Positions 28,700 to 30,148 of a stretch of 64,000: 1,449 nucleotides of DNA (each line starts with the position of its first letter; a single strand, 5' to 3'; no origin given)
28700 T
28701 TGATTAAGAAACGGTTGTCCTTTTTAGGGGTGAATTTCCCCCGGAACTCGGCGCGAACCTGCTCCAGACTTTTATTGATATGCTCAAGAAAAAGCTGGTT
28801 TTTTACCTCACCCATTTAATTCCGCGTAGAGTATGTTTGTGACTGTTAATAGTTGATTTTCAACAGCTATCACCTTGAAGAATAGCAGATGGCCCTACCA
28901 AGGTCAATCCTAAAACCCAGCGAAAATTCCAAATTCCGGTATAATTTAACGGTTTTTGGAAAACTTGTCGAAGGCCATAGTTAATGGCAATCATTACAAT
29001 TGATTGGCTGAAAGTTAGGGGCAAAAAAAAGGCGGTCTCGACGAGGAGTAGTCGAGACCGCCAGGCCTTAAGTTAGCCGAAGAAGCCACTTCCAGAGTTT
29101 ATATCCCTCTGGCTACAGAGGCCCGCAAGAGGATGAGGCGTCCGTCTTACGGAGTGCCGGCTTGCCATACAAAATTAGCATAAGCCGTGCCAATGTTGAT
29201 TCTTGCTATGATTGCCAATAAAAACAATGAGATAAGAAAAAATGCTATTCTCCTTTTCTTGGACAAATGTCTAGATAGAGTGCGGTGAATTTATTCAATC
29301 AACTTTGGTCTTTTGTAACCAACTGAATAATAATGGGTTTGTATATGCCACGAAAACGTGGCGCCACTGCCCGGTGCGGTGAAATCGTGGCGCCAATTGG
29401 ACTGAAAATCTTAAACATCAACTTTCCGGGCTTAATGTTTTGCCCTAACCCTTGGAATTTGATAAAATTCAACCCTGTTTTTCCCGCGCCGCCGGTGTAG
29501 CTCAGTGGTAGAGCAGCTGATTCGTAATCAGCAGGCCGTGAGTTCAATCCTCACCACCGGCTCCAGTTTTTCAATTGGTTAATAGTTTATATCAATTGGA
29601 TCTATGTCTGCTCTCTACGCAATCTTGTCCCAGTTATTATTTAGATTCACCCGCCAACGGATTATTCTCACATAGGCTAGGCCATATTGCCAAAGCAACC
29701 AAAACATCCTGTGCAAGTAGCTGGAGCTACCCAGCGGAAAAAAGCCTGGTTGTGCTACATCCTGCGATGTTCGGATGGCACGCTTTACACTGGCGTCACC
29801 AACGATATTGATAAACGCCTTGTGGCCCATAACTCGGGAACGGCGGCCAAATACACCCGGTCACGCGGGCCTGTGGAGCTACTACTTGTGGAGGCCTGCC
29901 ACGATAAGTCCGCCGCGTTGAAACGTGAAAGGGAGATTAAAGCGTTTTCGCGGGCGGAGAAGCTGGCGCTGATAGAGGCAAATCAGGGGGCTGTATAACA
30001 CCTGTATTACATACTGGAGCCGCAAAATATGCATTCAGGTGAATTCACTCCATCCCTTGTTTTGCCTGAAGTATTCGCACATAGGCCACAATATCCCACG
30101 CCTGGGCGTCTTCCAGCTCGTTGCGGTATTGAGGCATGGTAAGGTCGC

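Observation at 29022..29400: Unannotated enhancer-dependent (sigma-54) small RNA locus between prfB operon and tRNA-Thr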

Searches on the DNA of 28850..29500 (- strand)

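Call 5: search_rna_families(source=window, start=28850, end=29500, threshold=evalue, max_evalue=10, show_alignments=3)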
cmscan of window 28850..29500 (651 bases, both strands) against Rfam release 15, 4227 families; matches with E-value up to 10: 3.
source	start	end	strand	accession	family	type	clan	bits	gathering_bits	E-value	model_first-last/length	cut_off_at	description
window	29027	29169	-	RF02342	ar7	Gene; sRNA;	-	20.5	60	0.083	1-145/145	no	Alphaproteobacterial sRNA ar7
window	28983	29068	+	RF01409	STnc250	Gene; sRNA;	-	20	42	0.21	1-94/94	no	STnc250 Hfq binding RNA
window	29175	29333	+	RF02047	Sphinx_2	Gene; lncRNA;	-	13.8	34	4.7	1-158/158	no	Sphinx conserved region 2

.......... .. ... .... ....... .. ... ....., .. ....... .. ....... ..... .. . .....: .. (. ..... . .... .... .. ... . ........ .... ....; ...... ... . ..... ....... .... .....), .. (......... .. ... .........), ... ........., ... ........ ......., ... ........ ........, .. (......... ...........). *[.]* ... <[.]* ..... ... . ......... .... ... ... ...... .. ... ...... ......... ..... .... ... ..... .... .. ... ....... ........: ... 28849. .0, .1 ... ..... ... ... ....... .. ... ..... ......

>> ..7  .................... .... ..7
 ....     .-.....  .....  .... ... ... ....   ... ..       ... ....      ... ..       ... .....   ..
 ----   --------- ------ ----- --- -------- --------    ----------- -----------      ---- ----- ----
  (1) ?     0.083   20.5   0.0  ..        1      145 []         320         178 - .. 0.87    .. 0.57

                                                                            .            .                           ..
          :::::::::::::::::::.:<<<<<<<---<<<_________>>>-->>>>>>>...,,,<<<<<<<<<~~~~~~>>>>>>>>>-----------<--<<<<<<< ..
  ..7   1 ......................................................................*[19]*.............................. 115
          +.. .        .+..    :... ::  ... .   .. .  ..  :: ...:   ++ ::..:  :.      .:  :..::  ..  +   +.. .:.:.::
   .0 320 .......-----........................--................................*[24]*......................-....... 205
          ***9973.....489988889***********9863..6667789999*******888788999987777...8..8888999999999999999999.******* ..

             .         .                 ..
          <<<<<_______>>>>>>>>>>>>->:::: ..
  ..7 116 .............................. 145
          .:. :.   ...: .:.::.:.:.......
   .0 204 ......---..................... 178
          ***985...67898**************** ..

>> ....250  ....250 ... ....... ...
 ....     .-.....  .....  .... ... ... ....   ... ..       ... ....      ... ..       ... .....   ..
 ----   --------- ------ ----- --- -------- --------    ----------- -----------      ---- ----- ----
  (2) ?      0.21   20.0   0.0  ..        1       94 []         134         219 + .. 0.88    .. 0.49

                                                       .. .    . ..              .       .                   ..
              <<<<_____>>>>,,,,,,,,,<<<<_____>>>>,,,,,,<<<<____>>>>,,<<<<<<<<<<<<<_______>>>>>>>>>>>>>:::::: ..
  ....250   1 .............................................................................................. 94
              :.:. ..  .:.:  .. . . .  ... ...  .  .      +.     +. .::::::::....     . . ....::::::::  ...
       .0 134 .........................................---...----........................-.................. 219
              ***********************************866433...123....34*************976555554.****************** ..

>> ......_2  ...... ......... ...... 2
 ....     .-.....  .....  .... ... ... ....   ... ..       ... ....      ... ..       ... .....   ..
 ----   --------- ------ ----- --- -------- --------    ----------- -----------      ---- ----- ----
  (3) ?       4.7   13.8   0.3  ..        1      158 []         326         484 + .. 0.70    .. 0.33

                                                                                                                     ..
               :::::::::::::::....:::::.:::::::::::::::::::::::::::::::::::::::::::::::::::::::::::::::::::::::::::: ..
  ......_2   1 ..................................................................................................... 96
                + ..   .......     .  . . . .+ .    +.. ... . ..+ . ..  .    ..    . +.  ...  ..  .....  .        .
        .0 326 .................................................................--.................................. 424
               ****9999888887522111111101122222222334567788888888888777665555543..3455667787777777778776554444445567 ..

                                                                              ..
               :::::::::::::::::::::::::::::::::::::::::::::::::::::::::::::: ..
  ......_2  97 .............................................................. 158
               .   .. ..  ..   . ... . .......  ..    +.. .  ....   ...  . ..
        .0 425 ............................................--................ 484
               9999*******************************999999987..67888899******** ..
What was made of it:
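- On Rfam RF02342 (ar7) and all other Rfam 15 families, including Qrr, GlmY/GlmZ and RsaE: ar7 scores 20.5 bits against a gathering score of 60 in the window only (call 5).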

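Call 39: build_rna_model(alignment_id=A4, structure=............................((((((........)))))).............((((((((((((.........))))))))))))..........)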
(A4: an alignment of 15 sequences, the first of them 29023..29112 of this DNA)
Model R1 built from alignment A4 (15 sequences, 104 columns); structure: as given.
model positions 91; base pairs 18; branch points 1; effective number of sequences 3.18; information 0.627 bits per position. Calibrated on 0.2 Mb of random sequence (short: E-values are rough).
structure used (alignment columns):
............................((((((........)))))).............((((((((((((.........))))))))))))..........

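Call 40: search_with_rna_model(model_id=R1, sources=[window, L002, L003, L004, L005, L006, L007, L008, L009, L010, L011, L012, L013, L014, L015, L016, L017, L018, L019, L020, L021, L022, L023, L024, L025, L026, L027, L028, L029, L030, L031, L032, L033, L034, L035, L036, L037, L038, L039, L040, L041, L042, L043, L044, L045, L046, L047, L048, L049, L050, L051, L052, L053, L054, L055, L056, L057, L058, L059, L060, L061, L062, L063, L064, L065, L066, L067, L068, L069, L070, L071, L072, L073, L074, L075, L076, L077, L078, L079, L080, L081], max_evalue=1)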
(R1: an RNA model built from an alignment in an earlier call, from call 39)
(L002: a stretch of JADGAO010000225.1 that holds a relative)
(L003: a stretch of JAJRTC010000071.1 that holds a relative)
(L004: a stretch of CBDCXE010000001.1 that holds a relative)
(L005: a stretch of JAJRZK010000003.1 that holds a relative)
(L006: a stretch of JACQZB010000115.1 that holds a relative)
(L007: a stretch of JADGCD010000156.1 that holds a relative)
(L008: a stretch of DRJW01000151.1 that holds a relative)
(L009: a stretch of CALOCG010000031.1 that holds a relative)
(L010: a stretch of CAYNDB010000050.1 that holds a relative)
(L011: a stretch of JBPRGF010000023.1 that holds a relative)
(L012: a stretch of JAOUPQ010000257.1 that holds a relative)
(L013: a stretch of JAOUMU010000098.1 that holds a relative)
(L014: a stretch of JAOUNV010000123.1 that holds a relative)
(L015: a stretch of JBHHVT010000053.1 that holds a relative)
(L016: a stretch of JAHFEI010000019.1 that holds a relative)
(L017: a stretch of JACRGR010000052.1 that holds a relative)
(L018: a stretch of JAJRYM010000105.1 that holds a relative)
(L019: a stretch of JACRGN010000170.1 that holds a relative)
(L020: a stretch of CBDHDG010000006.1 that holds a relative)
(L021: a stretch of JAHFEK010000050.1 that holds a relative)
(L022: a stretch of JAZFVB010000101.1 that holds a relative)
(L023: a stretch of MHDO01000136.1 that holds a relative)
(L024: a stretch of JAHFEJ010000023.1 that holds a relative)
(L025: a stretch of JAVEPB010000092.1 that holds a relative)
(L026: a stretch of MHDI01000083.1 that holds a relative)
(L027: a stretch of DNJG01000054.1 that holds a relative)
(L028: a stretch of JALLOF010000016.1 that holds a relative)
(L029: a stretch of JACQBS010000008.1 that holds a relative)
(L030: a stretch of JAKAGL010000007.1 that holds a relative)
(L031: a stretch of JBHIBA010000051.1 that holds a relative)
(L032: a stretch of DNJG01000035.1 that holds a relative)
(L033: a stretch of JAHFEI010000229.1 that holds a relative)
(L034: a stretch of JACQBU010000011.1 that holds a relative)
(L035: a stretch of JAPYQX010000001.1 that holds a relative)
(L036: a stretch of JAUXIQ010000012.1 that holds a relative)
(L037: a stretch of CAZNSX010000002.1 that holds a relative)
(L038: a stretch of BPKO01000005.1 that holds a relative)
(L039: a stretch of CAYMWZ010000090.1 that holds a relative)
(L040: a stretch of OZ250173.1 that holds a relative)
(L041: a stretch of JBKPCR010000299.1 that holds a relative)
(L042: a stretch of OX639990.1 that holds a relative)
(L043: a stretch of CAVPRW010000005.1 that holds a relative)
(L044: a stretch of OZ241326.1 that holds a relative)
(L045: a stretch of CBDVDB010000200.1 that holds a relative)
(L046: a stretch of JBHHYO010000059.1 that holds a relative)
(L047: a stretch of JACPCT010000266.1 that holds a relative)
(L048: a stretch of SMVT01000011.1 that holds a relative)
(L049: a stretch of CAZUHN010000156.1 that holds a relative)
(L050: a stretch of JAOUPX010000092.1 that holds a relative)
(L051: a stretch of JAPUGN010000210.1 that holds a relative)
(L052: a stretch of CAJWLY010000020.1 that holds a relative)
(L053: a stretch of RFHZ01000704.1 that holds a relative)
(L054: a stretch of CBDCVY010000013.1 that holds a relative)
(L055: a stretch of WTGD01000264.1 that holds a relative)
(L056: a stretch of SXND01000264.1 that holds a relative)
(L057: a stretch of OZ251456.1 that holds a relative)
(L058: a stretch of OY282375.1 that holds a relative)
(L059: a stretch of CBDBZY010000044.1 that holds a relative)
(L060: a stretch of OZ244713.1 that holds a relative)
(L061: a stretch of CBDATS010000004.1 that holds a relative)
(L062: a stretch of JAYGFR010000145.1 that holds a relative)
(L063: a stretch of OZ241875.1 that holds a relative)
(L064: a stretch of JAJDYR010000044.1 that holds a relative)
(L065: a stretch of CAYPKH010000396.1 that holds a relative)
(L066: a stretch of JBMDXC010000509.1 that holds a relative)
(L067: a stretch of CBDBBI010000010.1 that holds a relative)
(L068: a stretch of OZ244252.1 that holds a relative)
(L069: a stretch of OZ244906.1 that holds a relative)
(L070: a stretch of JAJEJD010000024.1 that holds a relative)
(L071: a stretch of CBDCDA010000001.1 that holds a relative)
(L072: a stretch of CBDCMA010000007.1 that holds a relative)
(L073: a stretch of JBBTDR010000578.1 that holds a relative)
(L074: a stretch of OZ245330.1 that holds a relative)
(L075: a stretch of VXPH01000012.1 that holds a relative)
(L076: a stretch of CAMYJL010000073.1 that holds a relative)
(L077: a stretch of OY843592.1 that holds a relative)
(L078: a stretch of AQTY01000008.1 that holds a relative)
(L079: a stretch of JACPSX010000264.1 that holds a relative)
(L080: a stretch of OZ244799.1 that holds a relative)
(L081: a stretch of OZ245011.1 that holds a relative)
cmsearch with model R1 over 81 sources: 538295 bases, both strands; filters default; matches with E-value up to 1: 13.
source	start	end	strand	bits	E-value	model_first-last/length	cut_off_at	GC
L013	2766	2855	+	92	2.8e-18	1-91/91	no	0.51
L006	2768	2855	+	88.2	2.2e-17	1-91/91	no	0.5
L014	319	408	+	87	4.3e-17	1-91/91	no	0.52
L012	1150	1239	+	83.1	3.6e-16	1-91/91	no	0.49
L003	2667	2757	+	81.3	1e-15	1-91/91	no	0.51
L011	2654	2747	+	78.5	4.6e-15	1-91/91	no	0.48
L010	514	607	+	77.2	9.1e-15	1-91/91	no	0.48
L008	724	813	+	75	3e-14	1-91/91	no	0.57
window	29023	29116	-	71.6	1.9e-13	1-91/91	no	0.51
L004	2689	2776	+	69.9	4.9e-13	1-91/91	no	0.41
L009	2756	2845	+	63.1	2.1e-11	1-91/91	no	0.47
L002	1583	1671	+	61.7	4.4e-11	1-91/91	no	0.53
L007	1620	1708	+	61.4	5.1e-11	1-91/91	no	0.55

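Call 54: search_with_rna_model(model_id=R1, sources=[L131, L132, L133, L134, L005, L103, L113], max_evalue=1)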
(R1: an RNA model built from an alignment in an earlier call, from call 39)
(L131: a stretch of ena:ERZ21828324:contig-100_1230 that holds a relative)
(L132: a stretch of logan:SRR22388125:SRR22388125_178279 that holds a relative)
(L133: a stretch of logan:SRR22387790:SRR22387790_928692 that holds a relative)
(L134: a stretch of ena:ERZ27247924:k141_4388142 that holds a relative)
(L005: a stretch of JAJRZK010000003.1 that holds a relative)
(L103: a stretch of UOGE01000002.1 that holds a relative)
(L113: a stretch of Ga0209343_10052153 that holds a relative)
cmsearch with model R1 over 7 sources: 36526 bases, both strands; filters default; matches with E-value up to 1: 6.
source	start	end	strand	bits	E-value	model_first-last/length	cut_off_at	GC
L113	1101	1188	-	85.2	8e-18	1-91/91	no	0.49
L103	6685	6774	-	82.2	4e-17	1-91/91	no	0.54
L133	1754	1842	+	58.4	1.8e-11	1-91/91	no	0.52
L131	1766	1851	+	54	2e-10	1-91/91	no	0.52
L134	1761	1851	+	47.7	6.3e-09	1-91/91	no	0.47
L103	6691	6724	+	13.9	0.66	50-83/91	no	0.62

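Call 62: search_with_rna_model(model_id=R1, sources=[window, L002, L003, L004, L006, L007, L008, L009, L010, L011, L012, L013, L014, L103, L113, L131, L133, L134], max_evalue=0.0001, make_alignment=true)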
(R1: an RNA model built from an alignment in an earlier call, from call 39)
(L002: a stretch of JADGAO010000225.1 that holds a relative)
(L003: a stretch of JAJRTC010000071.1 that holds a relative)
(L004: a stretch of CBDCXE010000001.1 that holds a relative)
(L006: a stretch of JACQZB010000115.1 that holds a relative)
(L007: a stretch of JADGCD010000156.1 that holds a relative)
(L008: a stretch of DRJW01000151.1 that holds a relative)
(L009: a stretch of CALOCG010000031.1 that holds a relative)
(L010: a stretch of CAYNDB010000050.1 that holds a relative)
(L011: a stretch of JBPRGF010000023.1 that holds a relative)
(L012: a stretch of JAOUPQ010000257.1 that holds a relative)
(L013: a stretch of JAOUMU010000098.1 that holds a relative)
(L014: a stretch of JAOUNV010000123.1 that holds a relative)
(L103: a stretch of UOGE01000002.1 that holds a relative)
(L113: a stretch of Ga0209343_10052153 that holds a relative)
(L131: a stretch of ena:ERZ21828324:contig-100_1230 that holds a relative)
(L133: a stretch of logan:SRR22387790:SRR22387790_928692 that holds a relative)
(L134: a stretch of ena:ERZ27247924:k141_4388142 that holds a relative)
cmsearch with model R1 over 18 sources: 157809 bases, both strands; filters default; matches with E-value up to 0.0001: 18.
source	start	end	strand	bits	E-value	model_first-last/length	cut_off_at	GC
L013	2766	2855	+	92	8.3e-19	1-91/91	no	0.51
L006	2768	2855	+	88.2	6.5e-18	1-91/91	no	0.5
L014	319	408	+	87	1.3e-17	1-91/91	no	0.52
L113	1101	1188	-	85.2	3.4e-17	1-91/91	no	0.49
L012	1150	1239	+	83.1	1.1e-16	1-91/91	no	0.49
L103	6685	6774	-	82.2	1.7e-16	1-91/91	no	0.54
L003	2667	2757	+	81.3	2.9e-16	1-91/91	no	0.51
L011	2654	2747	+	78.5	1.4e-15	1-91/91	no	0.48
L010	514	607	+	77.2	2.7e-15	1-91/91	no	0.48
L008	724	813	+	75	8.9e-15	1-91/91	no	0.57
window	29023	29116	-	71.6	5.7e-14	1-91/91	no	0.51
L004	2689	2776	+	69.9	1.4e-13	1-91/91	no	0.41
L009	2756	2845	+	63.1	6.1e-12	1-91/91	no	0.47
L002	1583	1671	+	61.7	1.3e-11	1-91/91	no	0.53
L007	1620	1708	+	61.4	1.5e-11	1-91/91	no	0.55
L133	1754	1842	+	58.4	7.9e-11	1-91/91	no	0.52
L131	1766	1851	+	54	8.5e-10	1-91/91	no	0.52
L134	1761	1851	+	47.7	2.7e-08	1-91/91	no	0.47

Alignment A7: 18 matches aligned to the model, 99 columns, each read 5' to 3' on its own strand. Consensus structure (alignment columns), stored with it:
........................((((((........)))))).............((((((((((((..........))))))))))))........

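Call 89: search_with_rna_model(model_id=R1, sources=[L135, L136, L137], max_evalue=1)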
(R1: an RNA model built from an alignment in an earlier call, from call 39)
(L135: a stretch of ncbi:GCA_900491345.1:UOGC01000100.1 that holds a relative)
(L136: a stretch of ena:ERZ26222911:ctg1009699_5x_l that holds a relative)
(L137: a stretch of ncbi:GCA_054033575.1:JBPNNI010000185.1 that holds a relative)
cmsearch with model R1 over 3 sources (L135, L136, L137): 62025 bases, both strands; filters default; matches with E-value up to 1: 3.
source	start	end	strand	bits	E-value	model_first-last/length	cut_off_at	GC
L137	9682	9771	+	80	2.2e-16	1-91/91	no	0.54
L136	9753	9843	+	74.7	4.2e-15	1-91/91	no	0.52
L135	9680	9770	+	67.6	2e-13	1-91/91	no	0.47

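Call 91: search_with_rna_model(model_id=R1, sources=[L082, L083, L084, L085, L086, L087, L088, L089, L090, L091, L092, L093, L094, L095, L096, L097, L098, L099, L100, L101, L102, L103, L104, L105, L106, L107, L108, L109, L110, L111, L112, L113, L114, L115, L116, L117, L118, L119, L120, L121, L122, L123, L124, L125, L126, L127, L128, L129, L130], max_evalue=1)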
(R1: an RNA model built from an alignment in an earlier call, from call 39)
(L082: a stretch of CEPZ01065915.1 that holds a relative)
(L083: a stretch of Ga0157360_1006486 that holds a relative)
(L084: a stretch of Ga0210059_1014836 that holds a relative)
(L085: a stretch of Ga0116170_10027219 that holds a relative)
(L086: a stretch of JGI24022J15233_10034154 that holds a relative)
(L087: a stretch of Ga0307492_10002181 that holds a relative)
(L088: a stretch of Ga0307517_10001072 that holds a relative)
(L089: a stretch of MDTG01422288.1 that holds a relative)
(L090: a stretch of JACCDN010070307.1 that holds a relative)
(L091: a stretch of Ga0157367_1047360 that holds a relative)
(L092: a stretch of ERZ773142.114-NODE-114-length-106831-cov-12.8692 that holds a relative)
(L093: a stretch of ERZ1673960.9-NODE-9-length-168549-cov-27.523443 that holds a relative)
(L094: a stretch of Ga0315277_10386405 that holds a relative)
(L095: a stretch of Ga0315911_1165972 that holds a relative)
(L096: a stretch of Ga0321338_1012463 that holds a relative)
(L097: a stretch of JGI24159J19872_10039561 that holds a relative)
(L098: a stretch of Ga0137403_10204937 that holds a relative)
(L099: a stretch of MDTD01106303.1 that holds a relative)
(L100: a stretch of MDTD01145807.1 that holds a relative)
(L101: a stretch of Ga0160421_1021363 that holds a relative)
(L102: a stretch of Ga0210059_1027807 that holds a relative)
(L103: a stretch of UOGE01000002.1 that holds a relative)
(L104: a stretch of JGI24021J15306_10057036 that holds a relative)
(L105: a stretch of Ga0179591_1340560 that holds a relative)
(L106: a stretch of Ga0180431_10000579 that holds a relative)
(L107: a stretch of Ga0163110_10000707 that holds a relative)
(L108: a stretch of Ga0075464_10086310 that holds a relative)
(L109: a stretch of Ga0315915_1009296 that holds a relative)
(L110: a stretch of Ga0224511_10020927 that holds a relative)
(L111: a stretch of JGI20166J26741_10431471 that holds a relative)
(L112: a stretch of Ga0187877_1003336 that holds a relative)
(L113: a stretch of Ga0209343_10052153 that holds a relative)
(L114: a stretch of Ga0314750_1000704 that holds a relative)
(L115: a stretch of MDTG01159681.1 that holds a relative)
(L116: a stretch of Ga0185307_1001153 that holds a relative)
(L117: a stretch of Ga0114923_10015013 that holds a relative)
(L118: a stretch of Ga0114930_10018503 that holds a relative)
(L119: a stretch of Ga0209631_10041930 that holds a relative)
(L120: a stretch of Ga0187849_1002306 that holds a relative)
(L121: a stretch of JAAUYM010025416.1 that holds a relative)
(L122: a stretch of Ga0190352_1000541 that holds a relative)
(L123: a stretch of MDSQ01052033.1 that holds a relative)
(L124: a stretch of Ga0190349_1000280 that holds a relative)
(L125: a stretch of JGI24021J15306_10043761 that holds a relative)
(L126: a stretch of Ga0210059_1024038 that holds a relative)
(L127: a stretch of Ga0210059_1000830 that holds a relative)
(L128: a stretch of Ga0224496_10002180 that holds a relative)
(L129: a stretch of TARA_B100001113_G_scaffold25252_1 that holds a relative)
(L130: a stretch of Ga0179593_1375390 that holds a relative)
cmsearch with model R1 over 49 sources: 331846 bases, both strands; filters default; matches with E-value up to 1: 6.
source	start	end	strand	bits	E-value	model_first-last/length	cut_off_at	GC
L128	783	872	-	92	1.7e-18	1-91/91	no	0.51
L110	6036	6125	-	87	2.7e-17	1-91/91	no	0.52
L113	1101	1188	-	85.2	7.2e-17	1-91/91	no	0.49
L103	6685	6774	-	82.2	3.6e-16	1-91/91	no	0.54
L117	1664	1748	-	25.2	0.013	1-91/91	no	0.49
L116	2883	2968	+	21.4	0.1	1-91/91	no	0.37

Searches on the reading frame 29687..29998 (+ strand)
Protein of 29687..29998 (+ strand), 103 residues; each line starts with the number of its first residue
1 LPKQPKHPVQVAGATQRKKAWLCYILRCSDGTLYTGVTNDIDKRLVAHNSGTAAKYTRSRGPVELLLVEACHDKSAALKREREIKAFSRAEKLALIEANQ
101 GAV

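Call 13: search_protein_families(library=pfam, proteins=[window:29687-29998:+])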
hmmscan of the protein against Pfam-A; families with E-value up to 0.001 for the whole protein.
window:29687-29998:+ (103 aa): 1 family
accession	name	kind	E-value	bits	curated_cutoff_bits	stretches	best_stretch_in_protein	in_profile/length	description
PF01541.30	GIY-YIG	-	3.1e-18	66.3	22.6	1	21-91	2-75/78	GIY-YIG catalytic domain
